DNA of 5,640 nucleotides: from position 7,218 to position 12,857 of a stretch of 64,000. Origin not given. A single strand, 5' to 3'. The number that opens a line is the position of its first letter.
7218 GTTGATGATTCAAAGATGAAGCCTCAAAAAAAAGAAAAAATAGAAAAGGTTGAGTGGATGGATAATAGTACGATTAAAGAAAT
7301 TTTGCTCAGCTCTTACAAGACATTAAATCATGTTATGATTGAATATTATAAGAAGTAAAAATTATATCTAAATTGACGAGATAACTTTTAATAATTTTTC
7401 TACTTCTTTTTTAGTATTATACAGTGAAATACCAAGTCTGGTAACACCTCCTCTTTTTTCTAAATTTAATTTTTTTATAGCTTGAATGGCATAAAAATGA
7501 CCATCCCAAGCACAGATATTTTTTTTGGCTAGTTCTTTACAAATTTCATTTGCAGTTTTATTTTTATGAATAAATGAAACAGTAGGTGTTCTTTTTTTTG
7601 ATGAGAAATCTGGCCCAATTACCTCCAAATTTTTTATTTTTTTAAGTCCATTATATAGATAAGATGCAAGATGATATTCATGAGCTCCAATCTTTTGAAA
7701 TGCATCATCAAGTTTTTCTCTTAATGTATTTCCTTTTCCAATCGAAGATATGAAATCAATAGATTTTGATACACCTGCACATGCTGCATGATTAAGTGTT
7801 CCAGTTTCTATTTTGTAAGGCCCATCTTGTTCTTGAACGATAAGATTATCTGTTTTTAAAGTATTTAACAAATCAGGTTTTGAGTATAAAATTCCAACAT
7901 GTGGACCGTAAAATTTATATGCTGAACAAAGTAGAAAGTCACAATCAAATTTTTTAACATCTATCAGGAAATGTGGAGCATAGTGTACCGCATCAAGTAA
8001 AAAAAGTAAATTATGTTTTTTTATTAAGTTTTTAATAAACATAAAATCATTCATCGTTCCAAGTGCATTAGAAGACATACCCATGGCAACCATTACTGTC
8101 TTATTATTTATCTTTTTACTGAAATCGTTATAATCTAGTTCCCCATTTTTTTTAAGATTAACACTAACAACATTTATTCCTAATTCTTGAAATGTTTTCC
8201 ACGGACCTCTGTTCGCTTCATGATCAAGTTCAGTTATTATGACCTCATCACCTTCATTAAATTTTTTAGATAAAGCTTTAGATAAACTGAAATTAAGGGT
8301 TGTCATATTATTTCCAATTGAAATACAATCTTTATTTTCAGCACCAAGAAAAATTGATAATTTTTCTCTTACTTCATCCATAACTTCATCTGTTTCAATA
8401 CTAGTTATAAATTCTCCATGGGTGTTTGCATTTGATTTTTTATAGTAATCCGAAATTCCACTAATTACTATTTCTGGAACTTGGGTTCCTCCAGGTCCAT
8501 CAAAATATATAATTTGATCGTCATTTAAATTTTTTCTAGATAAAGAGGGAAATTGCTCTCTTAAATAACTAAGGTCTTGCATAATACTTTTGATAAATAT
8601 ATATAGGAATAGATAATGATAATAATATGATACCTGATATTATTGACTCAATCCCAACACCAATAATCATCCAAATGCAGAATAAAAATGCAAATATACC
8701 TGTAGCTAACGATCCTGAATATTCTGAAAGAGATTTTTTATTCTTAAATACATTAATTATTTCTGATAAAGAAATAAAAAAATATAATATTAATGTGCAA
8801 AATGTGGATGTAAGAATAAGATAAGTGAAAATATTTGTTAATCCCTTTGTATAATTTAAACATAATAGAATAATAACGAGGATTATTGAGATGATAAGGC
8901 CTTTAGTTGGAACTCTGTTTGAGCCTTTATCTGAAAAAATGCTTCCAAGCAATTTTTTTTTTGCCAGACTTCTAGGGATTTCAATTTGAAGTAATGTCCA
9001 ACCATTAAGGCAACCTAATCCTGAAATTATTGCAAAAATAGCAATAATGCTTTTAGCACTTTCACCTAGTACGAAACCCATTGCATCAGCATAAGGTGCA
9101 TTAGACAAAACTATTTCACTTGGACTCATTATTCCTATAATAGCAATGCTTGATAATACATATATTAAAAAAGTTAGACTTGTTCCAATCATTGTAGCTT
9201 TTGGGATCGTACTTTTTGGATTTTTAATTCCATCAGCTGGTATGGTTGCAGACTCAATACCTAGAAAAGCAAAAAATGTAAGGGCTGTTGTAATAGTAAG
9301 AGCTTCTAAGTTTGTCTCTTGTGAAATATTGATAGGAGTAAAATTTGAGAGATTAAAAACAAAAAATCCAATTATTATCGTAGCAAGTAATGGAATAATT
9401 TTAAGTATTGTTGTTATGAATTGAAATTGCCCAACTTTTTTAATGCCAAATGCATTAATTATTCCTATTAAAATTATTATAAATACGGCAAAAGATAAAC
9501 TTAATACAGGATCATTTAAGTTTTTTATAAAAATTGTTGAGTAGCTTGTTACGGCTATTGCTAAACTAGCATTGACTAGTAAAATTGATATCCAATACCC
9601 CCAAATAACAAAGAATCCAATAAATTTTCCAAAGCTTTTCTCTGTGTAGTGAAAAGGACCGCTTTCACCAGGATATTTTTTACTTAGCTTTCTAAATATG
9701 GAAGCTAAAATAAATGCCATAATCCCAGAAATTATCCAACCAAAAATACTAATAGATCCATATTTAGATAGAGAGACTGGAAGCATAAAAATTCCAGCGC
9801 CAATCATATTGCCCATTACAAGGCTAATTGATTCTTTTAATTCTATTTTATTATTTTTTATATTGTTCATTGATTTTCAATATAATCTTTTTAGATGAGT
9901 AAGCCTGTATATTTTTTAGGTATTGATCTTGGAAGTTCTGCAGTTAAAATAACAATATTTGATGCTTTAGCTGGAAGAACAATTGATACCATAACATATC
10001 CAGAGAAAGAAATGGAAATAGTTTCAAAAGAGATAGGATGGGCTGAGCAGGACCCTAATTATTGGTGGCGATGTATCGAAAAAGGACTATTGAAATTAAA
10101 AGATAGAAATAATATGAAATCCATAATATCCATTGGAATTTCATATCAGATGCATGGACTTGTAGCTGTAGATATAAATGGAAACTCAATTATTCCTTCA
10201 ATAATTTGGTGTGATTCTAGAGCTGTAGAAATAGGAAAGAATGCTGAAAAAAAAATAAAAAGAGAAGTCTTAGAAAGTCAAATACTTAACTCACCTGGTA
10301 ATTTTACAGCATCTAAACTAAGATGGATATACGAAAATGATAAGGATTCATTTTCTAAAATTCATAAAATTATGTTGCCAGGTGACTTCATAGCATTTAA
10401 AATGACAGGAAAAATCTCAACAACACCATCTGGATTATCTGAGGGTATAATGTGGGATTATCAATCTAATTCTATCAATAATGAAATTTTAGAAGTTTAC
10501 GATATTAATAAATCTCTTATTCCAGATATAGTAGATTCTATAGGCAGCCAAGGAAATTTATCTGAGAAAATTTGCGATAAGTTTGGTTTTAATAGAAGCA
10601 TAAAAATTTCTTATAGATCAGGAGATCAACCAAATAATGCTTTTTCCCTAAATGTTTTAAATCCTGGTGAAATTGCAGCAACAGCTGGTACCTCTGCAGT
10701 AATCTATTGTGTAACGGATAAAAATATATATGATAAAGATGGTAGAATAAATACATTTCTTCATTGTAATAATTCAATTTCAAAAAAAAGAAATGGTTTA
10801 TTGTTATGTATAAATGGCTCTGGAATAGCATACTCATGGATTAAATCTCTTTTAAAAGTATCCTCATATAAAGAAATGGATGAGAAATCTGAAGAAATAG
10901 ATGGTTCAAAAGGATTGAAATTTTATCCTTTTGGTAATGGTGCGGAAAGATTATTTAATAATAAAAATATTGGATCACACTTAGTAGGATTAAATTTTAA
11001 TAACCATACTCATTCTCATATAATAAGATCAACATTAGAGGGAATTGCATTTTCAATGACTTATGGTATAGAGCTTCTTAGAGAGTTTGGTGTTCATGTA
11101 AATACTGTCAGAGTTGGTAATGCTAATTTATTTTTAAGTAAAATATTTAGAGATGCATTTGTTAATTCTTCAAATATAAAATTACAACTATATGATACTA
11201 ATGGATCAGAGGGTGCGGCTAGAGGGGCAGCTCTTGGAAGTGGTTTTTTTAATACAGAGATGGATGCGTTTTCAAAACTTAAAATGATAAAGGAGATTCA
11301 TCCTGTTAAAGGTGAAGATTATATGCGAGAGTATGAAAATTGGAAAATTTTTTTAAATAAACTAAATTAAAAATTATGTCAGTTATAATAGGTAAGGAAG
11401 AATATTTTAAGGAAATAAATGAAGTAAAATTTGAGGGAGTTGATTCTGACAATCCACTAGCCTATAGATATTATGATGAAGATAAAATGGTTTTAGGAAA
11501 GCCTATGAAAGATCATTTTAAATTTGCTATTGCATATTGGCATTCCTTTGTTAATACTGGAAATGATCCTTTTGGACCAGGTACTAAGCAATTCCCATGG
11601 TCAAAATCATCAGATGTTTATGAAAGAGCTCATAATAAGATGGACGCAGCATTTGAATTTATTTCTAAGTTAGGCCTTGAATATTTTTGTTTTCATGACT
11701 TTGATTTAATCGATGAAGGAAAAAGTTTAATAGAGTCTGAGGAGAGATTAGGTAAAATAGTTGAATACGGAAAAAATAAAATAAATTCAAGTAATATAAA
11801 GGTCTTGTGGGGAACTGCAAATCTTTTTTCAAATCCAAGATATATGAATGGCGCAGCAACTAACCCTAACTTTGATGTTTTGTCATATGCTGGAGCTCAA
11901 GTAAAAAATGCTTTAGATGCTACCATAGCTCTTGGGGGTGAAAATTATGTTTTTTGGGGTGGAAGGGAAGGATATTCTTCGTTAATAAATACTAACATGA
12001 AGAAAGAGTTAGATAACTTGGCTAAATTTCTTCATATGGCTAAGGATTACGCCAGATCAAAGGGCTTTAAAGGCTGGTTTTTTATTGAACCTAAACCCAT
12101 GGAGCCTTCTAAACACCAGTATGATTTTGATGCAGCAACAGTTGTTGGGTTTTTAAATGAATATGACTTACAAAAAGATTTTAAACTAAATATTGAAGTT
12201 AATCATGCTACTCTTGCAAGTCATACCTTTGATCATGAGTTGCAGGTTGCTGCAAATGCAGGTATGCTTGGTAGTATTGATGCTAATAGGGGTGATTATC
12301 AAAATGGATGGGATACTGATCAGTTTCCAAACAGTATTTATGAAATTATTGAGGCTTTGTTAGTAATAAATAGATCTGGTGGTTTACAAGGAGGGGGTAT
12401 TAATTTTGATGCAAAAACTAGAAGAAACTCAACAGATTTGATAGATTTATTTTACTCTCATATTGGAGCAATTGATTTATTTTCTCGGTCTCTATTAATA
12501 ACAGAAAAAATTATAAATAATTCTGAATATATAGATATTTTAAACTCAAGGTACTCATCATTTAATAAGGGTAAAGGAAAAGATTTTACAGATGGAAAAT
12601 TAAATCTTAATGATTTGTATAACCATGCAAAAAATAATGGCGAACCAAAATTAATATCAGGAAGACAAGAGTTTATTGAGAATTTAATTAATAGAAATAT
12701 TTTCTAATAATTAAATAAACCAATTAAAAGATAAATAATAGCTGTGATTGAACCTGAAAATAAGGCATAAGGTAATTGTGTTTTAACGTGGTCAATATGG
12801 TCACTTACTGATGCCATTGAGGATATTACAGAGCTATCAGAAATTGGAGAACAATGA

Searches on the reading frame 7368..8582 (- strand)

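Call 52: search_protein_families(library=pfam, proteins=[window:7368-8582:-], max_evalue=0.00001)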
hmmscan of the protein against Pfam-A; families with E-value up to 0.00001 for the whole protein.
window:7368-8582:- (404 aa): 3 families
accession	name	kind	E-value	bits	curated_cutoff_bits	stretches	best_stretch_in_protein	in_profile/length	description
PF00266.25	Aminotran_5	-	6.9e-67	226.4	21.5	1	25-397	1-371/371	Aminotransferase class-V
PF01053.26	Cys_Met_Meta_PP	-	4.5e-08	32.5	27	1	102-229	82-204/381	Cys/Met metabolism PLP-dependent enzyme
PF01041.23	DegT_DnrJ_EryC1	-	9.4e-08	32.1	19.8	1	68-200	26-148/360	DegT/DnrJ/EryC1/StrS aminotransferase family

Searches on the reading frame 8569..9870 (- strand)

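Call 52: search_protein_families(library=pfam, proteins=[window:8569-9870:-], max_evalue=0.00001)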
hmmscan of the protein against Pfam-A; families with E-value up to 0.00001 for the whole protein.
window:8569-9870:- (433 aa): 3 families
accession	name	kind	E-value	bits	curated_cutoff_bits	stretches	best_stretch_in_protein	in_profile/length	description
PF13520.12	AA_permease_2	-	5.8e-50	170.9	27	1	10-403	2-402/427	Amino acid permease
PF00324.27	AA_permease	-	3e-38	132.1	24.6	1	16-407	4-418/470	Amino acid permease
PF03845.19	Spore_permease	-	1.5e-12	47.5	23.4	1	8-255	1-241/321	Spore germination protein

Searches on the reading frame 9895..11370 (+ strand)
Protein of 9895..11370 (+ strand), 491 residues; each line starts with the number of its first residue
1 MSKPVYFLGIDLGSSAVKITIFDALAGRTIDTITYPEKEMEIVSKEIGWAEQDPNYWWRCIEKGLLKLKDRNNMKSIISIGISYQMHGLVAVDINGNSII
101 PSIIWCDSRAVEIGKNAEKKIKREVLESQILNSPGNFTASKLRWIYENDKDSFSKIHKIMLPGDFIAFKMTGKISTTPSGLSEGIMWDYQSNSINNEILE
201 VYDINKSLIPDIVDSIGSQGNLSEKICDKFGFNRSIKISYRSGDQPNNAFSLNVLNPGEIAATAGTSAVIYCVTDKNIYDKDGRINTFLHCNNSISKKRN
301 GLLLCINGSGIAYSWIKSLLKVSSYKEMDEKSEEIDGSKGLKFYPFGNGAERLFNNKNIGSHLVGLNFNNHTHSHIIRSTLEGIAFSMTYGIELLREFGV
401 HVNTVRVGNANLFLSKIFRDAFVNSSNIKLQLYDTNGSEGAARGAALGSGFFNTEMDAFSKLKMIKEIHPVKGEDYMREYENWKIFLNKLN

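Call 52: search_protein_families(library=pfam, proteins=[window:9895-11370:+], max_evalue=0.00001)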
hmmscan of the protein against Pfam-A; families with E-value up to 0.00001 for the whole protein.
window:9895-11370:+ (491 aa): 2 families
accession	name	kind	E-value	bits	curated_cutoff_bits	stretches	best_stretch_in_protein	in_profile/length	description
PF00370.27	FGGY_N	-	9.7e-43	147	28.8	1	6-249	1-243/245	FGGY family of carbohydrate kinases, N-terminal domain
PF02782.22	FGGY_C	-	3.3e-08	34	27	1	261-407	2-155/198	FGGY family of carbohydrate kinases, C-terminal domain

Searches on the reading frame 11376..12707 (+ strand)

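Call 52: search_protein_families(library=pfam, proteins=[window:11376-12707:+], max_evalue=0.00001)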
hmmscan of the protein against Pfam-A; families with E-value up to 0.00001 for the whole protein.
window:11376-12707:+ (443 aa): 1 family
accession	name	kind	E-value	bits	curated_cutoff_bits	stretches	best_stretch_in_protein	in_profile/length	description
PF01261.30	AP_endonuc_2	-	2.1e-06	28.1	31.1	0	161-286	55-169/249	Xylose isomerase-like TIM barrel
